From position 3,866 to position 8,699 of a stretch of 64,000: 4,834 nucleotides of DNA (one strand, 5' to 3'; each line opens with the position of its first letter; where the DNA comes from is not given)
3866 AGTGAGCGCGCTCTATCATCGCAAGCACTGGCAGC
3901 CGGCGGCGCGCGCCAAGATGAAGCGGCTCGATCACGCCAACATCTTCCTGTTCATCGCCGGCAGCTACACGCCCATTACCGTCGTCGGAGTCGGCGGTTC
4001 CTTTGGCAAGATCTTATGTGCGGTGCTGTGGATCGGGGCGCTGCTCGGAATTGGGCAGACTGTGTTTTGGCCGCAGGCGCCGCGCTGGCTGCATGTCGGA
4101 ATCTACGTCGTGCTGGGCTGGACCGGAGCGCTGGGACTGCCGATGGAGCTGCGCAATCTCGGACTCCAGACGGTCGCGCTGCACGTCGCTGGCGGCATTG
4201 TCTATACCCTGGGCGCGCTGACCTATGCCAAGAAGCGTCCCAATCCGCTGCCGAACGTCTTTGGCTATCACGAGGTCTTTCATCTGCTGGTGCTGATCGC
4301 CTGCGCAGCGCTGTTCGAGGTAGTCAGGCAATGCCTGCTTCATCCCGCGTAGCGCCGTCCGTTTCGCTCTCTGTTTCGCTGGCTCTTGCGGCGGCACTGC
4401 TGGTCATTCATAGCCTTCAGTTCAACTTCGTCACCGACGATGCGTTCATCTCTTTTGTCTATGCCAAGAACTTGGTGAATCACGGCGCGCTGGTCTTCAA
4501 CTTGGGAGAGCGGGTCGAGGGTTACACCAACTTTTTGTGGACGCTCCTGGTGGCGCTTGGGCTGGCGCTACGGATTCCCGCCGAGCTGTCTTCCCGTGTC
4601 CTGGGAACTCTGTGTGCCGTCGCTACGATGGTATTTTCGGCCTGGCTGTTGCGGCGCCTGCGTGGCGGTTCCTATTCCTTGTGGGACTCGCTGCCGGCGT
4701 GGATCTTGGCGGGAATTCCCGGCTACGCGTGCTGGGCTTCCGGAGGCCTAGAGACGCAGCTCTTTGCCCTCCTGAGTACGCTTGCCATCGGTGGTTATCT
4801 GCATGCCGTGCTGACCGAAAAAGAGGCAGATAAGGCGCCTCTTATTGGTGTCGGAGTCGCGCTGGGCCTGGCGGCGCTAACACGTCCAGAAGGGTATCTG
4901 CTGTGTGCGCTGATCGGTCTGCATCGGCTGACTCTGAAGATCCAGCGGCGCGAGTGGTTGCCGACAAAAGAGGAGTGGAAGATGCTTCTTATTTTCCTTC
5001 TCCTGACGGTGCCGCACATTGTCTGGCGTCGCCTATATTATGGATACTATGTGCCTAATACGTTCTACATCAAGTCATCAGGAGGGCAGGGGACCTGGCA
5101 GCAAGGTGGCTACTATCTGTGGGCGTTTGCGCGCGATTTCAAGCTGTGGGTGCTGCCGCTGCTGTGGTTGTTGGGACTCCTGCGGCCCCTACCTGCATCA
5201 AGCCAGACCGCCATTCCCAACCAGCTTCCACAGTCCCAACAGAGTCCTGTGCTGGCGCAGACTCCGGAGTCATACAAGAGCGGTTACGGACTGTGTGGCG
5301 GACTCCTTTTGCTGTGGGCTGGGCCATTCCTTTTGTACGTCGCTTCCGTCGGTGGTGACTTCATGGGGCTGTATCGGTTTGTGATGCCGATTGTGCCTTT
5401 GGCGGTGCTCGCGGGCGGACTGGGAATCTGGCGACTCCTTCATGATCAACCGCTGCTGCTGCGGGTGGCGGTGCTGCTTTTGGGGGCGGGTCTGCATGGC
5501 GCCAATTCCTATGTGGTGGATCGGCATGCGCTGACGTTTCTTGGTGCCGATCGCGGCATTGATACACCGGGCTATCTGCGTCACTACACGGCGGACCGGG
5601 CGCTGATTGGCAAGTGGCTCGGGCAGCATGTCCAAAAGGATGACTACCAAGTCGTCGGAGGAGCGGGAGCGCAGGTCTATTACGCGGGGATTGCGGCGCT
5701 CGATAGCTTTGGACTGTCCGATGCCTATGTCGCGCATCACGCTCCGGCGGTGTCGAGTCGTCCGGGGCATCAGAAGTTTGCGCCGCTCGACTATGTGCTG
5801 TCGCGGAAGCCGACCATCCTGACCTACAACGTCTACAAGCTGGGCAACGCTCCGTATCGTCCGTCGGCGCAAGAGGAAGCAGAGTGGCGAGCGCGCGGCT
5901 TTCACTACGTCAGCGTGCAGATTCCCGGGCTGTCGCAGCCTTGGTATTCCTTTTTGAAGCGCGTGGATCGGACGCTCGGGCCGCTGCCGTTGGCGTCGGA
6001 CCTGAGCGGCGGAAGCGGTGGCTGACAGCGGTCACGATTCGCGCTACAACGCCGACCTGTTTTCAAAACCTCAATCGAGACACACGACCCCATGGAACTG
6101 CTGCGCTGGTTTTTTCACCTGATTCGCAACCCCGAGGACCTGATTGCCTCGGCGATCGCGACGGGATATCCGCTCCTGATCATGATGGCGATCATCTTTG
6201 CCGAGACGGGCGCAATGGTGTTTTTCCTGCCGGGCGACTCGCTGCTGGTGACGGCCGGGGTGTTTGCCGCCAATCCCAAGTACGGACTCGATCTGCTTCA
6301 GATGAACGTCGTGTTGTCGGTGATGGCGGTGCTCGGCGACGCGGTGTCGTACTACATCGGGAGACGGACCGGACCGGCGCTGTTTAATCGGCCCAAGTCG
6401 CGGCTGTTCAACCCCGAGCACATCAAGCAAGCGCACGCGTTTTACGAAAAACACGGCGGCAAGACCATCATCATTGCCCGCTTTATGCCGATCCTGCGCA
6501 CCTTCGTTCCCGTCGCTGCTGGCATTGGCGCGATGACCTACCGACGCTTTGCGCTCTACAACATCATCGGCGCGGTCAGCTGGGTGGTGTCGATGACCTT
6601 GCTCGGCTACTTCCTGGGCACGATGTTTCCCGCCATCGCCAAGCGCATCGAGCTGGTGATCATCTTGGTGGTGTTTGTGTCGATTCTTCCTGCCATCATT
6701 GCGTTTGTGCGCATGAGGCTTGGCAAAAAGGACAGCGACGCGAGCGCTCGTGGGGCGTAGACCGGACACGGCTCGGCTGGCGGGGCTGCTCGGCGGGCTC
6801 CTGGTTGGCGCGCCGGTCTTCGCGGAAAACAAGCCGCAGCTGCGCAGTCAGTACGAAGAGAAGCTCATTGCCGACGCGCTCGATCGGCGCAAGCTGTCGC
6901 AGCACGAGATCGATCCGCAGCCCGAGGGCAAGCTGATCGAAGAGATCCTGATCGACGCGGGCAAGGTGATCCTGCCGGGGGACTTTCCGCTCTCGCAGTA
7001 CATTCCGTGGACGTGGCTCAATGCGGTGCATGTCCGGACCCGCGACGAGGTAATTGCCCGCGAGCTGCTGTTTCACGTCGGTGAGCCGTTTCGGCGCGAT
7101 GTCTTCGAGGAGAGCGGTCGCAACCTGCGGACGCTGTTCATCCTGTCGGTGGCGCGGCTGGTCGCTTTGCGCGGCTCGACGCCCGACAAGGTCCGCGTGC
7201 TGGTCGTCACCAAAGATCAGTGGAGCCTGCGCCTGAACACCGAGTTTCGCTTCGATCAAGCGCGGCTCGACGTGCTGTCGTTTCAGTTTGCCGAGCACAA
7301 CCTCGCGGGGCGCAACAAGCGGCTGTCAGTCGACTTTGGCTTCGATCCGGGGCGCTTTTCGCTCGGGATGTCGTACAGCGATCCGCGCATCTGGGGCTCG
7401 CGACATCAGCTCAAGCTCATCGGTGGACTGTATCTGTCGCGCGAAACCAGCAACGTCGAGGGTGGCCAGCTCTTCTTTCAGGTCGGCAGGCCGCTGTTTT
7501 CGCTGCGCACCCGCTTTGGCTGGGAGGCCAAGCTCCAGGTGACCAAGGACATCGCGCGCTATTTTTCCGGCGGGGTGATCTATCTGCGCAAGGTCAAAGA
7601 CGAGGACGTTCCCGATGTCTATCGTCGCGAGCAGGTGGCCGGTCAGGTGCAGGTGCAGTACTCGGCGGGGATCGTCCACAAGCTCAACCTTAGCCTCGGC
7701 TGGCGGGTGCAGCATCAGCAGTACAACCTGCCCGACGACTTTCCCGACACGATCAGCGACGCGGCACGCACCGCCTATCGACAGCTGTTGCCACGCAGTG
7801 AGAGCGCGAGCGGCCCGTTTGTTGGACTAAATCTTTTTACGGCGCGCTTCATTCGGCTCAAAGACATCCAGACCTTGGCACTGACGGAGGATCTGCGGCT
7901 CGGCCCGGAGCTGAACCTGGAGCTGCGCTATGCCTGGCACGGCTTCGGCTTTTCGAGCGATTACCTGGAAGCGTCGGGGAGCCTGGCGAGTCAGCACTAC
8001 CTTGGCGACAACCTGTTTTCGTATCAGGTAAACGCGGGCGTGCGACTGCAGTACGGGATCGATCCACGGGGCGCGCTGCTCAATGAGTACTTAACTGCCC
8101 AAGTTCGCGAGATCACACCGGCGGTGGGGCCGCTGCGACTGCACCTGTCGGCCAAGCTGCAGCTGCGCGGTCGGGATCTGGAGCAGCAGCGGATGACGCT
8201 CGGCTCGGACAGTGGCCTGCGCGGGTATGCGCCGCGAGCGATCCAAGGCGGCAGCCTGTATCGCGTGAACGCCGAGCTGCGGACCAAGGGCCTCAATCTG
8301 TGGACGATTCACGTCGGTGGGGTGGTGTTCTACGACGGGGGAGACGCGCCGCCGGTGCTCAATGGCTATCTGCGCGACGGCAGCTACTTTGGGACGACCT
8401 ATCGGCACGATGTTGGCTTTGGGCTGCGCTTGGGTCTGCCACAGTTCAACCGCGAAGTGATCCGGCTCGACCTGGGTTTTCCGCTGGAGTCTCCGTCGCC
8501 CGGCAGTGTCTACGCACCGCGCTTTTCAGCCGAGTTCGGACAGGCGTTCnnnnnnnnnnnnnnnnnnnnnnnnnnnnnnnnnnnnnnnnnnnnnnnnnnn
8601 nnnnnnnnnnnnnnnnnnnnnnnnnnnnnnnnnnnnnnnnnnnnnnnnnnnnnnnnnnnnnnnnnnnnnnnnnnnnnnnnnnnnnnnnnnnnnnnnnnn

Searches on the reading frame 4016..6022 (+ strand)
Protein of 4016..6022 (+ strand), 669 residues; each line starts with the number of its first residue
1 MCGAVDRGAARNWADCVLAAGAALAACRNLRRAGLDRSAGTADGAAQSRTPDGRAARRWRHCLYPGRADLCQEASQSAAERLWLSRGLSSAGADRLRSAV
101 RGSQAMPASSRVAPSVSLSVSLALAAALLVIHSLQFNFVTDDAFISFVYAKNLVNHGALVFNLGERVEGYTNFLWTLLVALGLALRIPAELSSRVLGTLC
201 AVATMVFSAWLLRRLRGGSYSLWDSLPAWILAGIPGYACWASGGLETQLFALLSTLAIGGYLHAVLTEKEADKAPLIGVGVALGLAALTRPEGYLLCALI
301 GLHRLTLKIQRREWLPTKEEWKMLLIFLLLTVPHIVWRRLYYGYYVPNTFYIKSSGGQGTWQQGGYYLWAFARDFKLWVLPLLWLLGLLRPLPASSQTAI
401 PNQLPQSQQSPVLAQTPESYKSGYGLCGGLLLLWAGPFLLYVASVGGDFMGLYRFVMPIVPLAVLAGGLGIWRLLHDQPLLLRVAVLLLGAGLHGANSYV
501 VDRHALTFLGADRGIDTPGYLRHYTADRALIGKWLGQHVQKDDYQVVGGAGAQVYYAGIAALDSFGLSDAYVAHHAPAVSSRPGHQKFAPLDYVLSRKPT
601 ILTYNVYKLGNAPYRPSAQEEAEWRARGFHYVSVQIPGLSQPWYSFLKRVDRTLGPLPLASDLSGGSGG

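Call 43: search_protein_families(library=pfam, proteins=[window:4016-6022:+], max_evalue=0.01)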
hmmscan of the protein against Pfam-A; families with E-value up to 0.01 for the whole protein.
window:4016-6022:+ (669 aa): 2 families
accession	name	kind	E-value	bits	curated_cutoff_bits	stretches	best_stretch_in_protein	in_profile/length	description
PF13231.12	PMT_2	-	6.1e-05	23.7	26.1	1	177-337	8-160/160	Dolichyl-phosphate-mannose-protein mannosyltransferase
PF03901.23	Glyco_transf_22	-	0.00061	19.5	23.8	0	252-347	139-234/414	Alg9-like mannosyltransferase family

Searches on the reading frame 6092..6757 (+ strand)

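Call 18: search_protein_families(library=pfam, proteins=[window:6092-6757:+], max_evalue=0.0001)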
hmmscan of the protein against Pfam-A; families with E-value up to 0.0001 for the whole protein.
window:6092-6757:+ (222 aa): 1 family
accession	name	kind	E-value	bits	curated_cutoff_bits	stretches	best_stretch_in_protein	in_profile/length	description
PF09335.16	VTT_dom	-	7.8e-22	78.5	33.9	1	46-173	1-122/123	VTT domain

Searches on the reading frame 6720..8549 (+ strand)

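Call 18: search_protein_families(library=pfam, proteins=[window:6720-8549:+], max_evalue=0.0001)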
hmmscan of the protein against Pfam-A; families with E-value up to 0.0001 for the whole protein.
window:6720-8549:+ (610 aa): 1 family
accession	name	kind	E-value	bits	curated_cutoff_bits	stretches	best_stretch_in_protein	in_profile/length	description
PF01103.29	Omp85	-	1.9e-10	41.2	24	1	194-610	1-325/325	Omp85 superfamily domain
